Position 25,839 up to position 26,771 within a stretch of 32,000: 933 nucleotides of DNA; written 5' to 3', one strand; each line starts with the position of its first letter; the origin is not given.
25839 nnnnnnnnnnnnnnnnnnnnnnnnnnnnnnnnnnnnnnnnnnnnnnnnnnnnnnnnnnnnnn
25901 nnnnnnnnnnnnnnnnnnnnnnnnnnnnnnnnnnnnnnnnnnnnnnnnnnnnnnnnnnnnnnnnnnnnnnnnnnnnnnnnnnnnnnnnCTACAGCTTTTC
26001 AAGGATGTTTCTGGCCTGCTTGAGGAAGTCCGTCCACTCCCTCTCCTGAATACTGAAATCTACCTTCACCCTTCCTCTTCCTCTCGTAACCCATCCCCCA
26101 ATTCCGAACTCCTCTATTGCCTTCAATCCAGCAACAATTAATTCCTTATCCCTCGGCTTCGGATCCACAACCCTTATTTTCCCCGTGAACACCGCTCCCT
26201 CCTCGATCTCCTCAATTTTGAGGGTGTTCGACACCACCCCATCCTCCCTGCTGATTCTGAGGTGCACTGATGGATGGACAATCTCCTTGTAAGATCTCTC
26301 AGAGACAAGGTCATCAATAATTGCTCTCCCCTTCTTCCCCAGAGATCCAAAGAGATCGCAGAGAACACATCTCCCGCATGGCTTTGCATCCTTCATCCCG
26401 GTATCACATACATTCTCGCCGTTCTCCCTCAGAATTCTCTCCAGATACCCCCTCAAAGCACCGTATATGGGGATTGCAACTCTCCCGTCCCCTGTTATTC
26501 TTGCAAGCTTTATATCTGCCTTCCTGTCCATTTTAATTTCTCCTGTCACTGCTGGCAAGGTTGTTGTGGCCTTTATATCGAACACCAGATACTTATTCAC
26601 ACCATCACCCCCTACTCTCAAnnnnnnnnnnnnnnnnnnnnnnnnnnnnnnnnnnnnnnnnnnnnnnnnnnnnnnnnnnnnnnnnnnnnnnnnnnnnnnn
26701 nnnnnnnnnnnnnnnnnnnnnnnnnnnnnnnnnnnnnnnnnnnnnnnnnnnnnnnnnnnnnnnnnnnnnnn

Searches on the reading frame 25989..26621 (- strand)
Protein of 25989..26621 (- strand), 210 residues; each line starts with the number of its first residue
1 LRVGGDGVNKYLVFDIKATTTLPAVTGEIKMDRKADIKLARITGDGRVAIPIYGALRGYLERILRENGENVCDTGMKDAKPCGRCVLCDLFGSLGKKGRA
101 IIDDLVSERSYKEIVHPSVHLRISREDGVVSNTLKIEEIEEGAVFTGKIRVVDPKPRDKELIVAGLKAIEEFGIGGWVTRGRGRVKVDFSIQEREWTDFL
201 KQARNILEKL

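Call 8: search_protein_families(library=pfam, proteins=[window:25989-26621:-], max_evalue=0.01)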
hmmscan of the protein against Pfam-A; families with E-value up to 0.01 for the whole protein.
window:25989-26621:- (210 aa): 1 family
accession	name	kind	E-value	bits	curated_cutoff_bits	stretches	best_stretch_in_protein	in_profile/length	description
PF03787.20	RAMPs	-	6.5e-12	46.8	22.1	1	18-186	13-189/189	RAMP superfamily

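Call 9: search_protein_families(library=ncbifam, proteins=[window:25989-26621:-], max_evalue=0.01)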
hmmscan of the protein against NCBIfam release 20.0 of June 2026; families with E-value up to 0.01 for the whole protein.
window:25989-26621:- (210 aa): 3 families
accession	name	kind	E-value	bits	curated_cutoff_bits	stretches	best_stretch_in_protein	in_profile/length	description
TIGR02582.1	cas7_TM1809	equivalog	2.7e-05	24.2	90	1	75-186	70-202/203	type III-A CRISPR-associated RAMP protein Csm3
TIGR02581.1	cas_cyan_RAMP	equivalog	0.0007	19.3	108.05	0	84-187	105-210/216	type III CRISPR-associated RAMP protein Csx7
TIGR03115.2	cas7_csf2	equivalog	0.0065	15.7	130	1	130-193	235-299/346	type IV CRISPR-associated protein Csf2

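Call 16: find_homologous_proteins(query=window:25989-26621:-, max_evalue=0.001)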
Query window:25989-26621:- (210 aa): 42 proteins with E <= 0.001 among 428 candidates.
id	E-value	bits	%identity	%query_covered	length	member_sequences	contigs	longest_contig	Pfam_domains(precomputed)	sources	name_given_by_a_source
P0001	4.3e-127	440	98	97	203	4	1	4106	PF03787.21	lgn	-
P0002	4.8e-118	410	89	97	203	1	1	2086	PF03787.21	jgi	-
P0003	8.0e-100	351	74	95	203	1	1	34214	PF03787.21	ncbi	-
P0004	7.7e-88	311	72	96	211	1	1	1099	PF03787.21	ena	-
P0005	4.6e-85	302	68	96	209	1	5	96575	PF03787.21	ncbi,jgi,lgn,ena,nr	ncbi:MAG TPA: hypothetical protein ENG66_06590 [Thermococcus sp.]|nr:hypothetical protein [Thermococ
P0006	9.6e-81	288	67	96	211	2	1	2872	PF03787.21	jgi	-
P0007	9.3e-78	279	61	97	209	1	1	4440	PF03787.21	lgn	-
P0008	2.9e-77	277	63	97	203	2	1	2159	PF03787.21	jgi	-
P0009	3.9e-77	277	62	96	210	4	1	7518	PF03787.21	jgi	-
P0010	1.1e-76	275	63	97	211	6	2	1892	PF03787.21,PF18320.7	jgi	jgi:CRISPR/Cas system CSM-associated protein Csm3 (group 7 of RAMP superfamily)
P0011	5.4e-76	273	61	97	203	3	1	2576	PF03787.21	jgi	-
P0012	6.7e-76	272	63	95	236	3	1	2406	PF03787.21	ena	-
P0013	3.1e-74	267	58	97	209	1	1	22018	PF03787.21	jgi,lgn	-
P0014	1.2e-73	265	59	97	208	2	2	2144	PF03787.21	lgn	-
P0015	1.1e-71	259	59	97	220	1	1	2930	PF03787.21,PF18320.7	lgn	-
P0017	4.9e-68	247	57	97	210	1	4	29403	PF03787.21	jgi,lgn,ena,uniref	jgi:CRISPR/Cas system CSM-associated protein Csm3 (group 7 of RAMP superfamily)|uniref:CRISPR type I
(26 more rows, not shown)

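Call 18: find_related_loci(query=A1, collection=genome_contigs, flank=6000)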
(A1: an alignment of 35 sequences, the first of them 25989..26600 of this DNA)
Query A1 (203 aa) in genome_contigs; peptide patterns used: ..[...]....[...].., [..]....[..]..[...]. (x = any residue, [..] = any of these).
123 stretches matched a pattern; 8 encode a relative of the query (tblastn E <= 1e-3); 8 distinct loci.
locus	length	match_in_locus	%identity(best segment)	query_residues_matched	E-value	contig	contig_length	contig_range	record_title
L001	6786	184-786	50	3-203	3e-63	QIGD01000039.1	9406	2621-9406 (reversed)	MAG: Methanobacteriota archaeon isolate SZUA-158 Ga0212224_1000827, whole genome shotgun sequence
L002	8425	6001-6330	83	4-113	4e-61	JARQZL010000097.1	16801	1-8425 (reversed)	MAG: Archaeoglobales archaeon isolate INS_M23_B45 DNNIEKAA_97, whole genome shotgun sequence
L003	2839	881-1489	52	2-197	1e-60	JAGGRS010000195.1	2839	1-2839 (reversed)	MAG: Methanophagales archaeon isolate AUK002 PB_MANV_002_c_000000002390, whole genome shotgun sequence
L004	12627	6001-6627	51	2-203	2e-58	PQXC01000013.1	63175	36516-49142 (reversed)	MAG: Candidatus Methanophagaceae archaeon isolate G60ANME1 NODE_13_length_63175_cov_12.8853, whole genome shotgun sequen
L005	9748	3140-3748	49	2-197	9e-56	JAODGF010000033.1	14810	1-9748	MAG: Methanosarcinales archaeon isolate Barite_M3_B26-AMOR_1a CH2_P1_17ROV21_contig_4238, whole genome shotgun sequence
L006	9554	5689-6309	49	4-203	7e-54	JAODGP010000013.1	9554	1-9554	MAG: Methanosarcinales archaeon isolate Barite_M4_B44-AMOR_4 GS18-ROV28-BC3E_contig_594, whole genome shotgun sequence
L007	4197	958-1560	49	4-197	8e-50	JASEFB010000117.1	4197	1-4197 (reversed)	MAG: archaeon isolate Yes46-13 NODE_118_length_4197_cov_43.700386, whole genome shotgun sequence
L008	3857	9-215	51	130-197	1e-19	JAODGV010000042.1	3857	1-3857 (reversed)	MAG: Methanosarcinales archaeon isolate Barite_M1_B69-AMOR_4 10ROV5WB_contig_19978, whole genome shotgun sequence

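Call 19: find_encoding_contigs(protein=P0001, flank=6000, max_places=4)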
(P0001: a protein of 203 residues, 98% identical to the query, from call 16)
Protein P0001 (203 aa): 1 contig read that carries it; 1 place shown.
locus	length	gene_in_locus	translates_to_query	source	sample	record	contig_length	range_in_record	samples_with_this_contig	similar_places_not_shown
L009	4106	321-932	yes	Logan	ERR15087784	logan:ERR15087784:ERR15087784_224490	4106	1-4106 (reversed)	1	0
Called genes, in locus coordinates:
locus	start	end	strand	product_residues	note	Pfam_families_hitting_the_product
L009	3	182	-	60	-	?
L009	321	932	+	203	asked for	PF03787:RAMPs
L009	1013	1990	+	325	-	PF03787:RAMPs (faint)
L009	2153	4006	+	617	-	PF00753:Lactamase_B, PF16661:Lactamase_B_6, PF23023:Anti-Pycsar_Apyc1 (weak), PF12706:Lactamase_B_2 (weak), PF10996:Beta-Casp, PF07521:RMMBL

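Call 20: find_encoding_contigs(protein=P0003, flank=8000, max_places=4)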
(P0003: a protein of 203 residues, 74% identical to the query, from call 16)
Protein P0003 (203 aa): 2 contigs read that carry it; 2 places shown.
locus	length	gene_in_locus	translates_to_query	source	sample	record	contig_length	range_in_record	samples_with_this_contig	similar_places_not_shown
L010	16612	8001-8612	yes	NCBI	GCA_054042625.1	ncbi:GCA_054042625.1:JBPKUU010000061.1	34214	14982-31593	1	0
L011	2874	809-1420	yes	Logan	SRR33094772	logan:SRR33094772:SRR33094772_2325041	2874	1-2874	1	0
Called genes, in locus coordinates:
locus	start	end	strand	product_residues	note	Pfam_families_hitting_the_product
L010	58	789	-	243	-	PF01925:TauE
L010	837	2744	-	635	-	PF06808:DctM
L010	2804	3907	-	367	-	PF16868:NMT1_3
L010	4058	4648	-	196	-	-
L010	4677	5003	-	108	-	-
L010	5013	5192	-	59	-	-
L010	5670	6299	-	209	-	PF14535:AMP-binding_C_2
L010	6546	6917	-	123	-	-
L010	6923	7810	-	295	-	-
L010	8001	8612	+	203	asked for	PF03787:RAMPs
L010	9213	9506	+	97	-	-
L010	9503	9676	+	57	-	-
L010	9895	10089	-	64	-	PF17341:DUF5371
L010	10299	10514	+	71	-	-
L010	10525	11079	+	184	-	PF01609:DDE_Tnp_1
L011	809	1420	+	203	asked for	PF03787:RAMPs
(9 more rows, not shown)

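Call 21: find_encoding_contigs(protein=P0002, flank=6000, max_places=4)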
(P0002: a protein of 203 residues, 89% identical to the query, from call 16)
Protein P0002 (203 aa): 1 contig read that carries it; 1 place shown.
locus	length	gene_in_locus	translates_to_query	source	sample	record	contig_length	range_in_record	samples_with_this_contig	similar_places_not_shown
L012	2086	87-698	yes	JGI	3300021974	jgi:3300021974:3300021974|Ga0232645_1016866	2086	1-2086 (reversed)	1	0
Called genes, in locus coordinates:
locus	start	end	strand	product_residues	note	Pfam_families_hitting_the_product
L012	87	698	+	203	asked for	PF03787:RAMPs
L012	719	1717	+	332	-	PF03787:RAMPs (faint)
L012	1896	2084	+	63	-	?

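Call 29: find_related_loci(query=A1, collection=metagenome_contigs, flank=5000)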
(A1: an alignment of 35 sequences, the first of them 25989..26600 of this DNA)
Query A1 (203 aa) in metagenome_contigs; peptide patterns used: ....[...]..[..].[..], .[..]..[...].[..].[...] (x = any residue, [..] = any of these).
600 stretches matched a pattern (row limit reached: there are more); 3 encode a relative of the query (tblastn E <= 1e-3); 3 distinct loci.
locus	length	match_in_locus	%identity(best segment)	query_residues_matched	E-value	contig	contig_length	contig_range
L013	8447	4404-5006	50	3-203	7e-64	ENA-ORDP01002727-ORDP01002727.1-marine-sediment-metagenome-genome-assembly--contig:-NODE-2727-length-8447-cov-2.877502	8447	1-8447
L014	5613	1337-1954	51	1-202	4e-62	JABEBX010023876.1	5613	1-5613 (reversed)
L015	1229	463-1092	50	1-203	4e-65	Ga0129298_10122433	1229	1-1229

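Call 30: find_encoding_contigs(protein=P0005, flank=5000, max_places=3)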
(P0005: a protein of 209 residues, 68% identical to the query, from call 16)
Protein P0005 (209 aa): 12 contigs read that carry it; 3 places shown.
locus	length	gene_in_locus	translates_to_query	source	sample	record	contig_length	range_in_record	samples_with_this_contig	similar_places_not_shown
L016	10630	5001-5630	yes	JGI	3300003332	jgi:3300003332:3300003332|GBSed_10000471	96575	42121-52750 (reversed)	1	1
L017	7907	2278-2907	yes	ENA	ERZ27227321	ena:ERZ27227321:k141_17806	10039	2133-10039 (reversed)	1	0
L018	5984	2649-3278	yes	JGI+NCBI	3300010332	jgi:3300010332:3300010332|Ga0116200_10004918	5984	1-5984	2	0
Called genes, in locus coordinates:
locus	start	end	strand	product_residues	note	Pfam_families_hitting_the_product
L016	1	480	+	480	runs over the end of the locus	-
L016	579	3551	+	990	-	PF00004:AAA, PF14890:Intein_splicing, PF14528:LAGLIDADG_3 (weak), PF00004:AAA, PF17862:AAA_lid_3, PF23902:AAA_lid_PRS2_C (weak)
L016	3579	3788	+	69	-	-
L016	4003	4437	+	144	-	-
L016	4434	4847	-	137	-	-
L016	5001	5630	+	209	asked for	PF03787:RAMPs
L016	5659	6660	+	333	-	-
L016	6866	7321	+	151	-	-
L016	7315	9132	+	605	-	PF00753:Lactamase_B, PF16661:Lactamase_B_6, PF23023:Anti-Pycsar_Apyc1 (weak), PF12706:Lactamase_B_2 (weak), PF10996:Beta-Casp, PF07521:RMMBL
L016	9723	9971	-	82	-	-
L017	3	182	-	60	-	?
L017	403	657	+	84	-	-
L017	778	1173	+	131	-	-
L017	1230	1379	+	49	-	PF01402:RHH_1 (weak), PF17723:RHH_8 (weak)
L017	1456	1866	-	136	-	-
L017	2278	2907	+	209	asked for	PF03787:RAMPs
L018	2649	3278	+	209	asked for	PF03787:RAMPs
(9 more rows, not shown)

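Call 31: find_encoding_contigs(protein=P0006, flank=5000, max_places=2)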
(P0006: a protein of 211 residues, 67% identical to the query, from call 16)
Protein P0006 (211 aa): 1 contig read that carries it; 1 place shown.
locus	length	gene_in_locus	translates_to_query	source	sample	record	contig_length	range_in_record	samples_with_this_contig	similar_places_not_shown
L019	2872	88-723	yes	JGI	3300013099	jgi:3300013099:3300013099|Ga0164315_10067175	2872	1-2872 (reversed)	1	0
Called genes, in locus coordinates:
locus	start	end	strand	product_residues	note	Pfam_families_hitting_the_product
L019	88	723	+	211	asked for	PF03787:RAMPs (weak)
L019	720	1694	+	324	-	-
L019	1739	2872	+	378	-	?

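Call 32: find_encoding_contigs(protein=P0007, flank=5000, max_places=2)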
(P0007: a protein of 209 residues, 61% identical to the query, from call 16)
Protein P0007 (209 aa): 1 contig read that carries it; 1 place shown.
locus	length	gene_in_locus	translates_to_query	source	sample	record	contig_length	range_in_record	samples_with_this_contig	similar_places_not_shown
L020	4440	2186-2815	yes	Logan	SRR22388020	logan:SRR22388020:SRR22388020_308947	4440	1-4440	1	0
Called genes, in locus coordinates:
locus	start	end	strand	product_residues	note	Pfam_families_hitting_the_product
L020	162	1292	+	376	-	PF01071:GARS_A (faint), PF02786:CPSase_L_D2, PF08442:ATP-grasp_2, PF13549:ATP-grasp_5, PF24948:Citrate_synth_N, PF00549:Ligase_CoA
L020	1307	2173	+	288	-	PF02629:CoA_binding, PF13380:CoA_binding_2, PF00549:Ligase_CoA, PF13607:Succ_CoA_lig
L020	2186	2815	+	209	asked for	PF03787:RAMPs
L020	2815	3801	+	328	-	-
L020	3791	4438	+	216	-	?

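Call 33: find_encoding_contigs(protein=P0009, flank=5000, max_places=2)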
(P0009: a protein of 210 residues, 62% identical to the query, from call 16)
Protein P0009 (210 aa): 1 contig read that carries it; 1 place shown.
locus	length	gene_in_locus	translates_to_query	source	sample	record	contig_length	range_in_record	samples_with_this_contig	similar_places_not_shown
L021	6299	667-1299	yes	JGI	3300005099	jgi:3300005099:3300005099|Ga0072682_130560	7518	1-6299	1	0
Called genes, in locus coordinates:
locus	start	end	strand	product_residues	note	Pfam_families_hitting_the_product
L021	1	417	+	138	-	?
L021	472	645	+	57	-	-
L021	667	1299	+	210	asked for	PF03787:RAMPs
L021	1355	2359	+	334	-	PF03787:RAMPs (faint)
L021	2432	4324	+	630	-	PF00753:Lactamase_B, PF16661:Lactamase_B_6, PF23023:Anti-Pycsar_Apyc1 (weak), PF12706:Lactamase_B_2 (weak), PF10996:Beta-Casp, PF07521:RMMBL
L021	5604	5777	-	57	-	-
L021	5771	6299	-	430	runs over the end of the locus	PF00437:T2SSE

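Call 67: search_solved_structures(query=window:25989-26600:-, max_evalue=0.01)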
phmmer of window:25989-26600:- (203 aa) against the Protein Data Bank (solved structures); distinct sequences matched with E-value up to 0.01: 10.
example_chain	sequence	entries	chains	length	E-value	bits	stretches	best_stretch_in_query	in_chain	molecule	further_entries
21bh_B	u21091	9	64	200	1.7e-46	161.5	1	12-187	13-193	a protein | protein structure | Cas7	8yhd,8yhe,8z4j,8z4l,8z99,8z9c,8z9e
7zol_B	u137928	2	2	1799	6.6e-06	29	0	30-87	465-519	Cas7-11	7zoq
4qts_C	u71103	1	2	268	8.8e-05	25.4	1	38-180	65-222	CRISPR type III-associated RAMP protein Csm3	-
8eex_A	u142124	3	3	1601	0.00066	22.5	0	46-124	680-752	Cas7-11 | CRISPR-associated RAMP family protein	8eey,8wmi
7y9y_A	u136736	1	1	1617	0.00068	22.5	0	46-124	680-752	CRISPR-associated RAMP family protein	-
7yn9_A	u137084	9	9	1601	0.00069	22.5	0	46-124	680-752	CRISPR-associated RAMP family protein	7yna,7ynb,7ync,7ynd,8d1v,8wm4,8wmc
8gs2_A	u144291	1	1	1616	0.00071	22.4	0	46-124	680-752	CRISPR-associated RAMP family protein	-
7wah_A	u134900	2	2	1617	0.00099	21.9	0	46-118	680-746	CRISPR-associated RAMP family protein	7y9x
9wxh_D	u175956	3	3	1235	0.0022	20.8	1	45-105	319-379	TIGR03986 family CRISPR-associated RAMP protein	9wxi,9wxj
9zs2_E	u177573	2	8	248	0.0051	19.6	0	116-181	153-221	CRISPR system Cms endoribonuclease Csm3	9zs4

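Call 81: find_encoding_contigs(protein=P0004, flank=3000, max_places=2)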
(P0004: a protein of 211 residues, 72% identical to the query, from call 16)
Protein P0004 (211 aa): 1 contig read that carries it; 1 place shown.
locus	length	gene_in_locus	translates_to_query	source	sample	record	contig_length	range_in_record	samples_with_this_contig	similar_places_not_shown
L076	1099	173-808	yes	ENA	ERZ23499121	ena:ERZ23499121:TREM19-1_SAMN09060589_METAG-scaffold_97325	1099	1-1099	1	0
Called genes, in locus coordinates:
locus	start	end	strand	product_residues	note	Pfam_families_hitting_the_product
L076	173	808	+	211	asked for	PF03787:RAMPs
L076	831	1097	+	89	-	?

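Call 82: find_encoding_contigs(protein=P0013, flank=6000, max_places=2)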
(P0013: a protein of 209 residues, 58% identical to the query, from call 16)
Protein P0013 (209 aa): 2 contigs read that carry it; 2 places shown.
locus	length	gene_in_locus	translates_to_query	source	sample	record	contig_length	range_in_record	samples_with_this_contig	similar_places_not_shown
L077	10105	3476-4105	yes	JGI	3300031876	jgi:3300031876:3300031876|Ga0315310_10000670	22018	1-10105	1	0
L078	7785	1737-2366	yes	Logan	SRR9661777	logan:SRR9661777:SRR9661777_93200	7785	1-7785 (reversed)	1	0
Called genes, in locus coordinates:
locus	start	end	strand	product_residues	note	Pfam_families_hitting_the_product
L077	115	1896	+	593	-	PF13517:FG-GAP_3 (faint), PF01839:FG-GAP (faint)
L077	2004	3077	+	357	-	PF00871:Acetate_kinase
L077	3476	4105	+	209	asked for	PF03787:RAMPs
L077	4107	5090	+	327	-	-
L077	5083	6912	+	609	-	PF00753:Lactamase_B, PF23023:Anti-Pycsar_Apyc1 (weak), PF12706:Lactamase_B_2 (faint), PF16661:Lactamase_B_6 (weak), PF10996:Beta-Casp, PF07521:RMMBL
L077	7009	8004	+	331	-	PF27225:AF_1859_N, PF10040:CRISPR_Cas6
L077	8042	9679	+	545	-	PF00082:Peptidase_S8, PF18962:Por_Secre_tail (weak), PF13860:FlgD_ig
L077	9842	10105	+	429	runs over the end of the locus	PF00291:PALP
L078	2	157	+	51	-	?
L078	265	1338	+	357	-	PF00871:Acetate_kinase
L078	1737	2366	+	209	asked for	PF03787:RAMPs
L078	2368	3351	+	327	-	-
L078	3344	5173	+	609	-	PF00753:Lactamase_B, PF23023:Anti-Pycsar_Apyc1 (weak), PF12706:Lactamase_B_2 (faint), PF16661:Lactamase_B_6 (weak), PF10996:Beta-Casp, PF07521:RMMBL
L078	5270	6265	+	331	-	PF27225:AF_1859_N, PF10040:CRISPR_Cas6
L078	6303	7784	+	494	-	?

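Call 83: find_encoding_contigs(protein=P0017, flank=6000, max_places=2)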
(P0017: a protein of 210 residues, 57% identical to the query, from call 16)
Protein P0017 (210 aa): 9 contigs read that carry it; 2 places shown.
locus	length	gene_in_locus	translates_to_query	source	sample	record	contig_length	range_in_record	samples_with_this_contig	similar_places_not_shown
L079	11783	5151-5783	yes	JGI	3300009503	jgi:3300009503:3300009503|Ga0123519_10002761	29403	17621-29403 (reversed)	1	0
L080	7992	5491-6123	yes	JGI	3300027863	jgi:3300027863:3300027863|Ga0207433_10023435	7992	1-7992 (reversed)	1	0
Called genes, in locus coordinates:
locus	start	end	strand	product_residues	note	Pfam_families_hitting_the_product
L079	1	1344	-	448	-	?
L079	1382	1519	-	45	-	-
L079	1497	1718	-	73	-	-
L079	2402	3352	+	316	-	PF27225:AF_1859_N, PF10040:CRISPR_Cas6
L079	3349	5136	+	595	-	PF00753:Lactamase_B, PF16661:Lactamase_B_6, PF23023:Anti-Pycsar_Apyc1 (weak), PF12706:Lactamase_B_2 (weak), PF10996:Beta-Casp, PF07521:RMMBL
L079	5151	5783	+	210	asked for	PF03787:RAMPs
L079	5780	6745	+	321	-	-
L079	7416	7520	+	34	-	-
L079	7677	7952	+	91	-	-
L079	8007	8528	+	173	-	PF00160:Pro_isomerase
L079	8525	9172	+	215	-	PF02492:cobW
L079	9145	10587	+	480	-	PF00171:Aldedh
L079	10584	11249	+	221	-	-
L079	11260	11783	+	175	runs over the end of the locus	PF28549:NDPSase_N (weak), PF00293:NUDIX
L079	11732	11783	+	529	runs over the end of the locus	PF12836:HHH_3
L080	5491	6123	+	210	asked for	PF03787:RAMPs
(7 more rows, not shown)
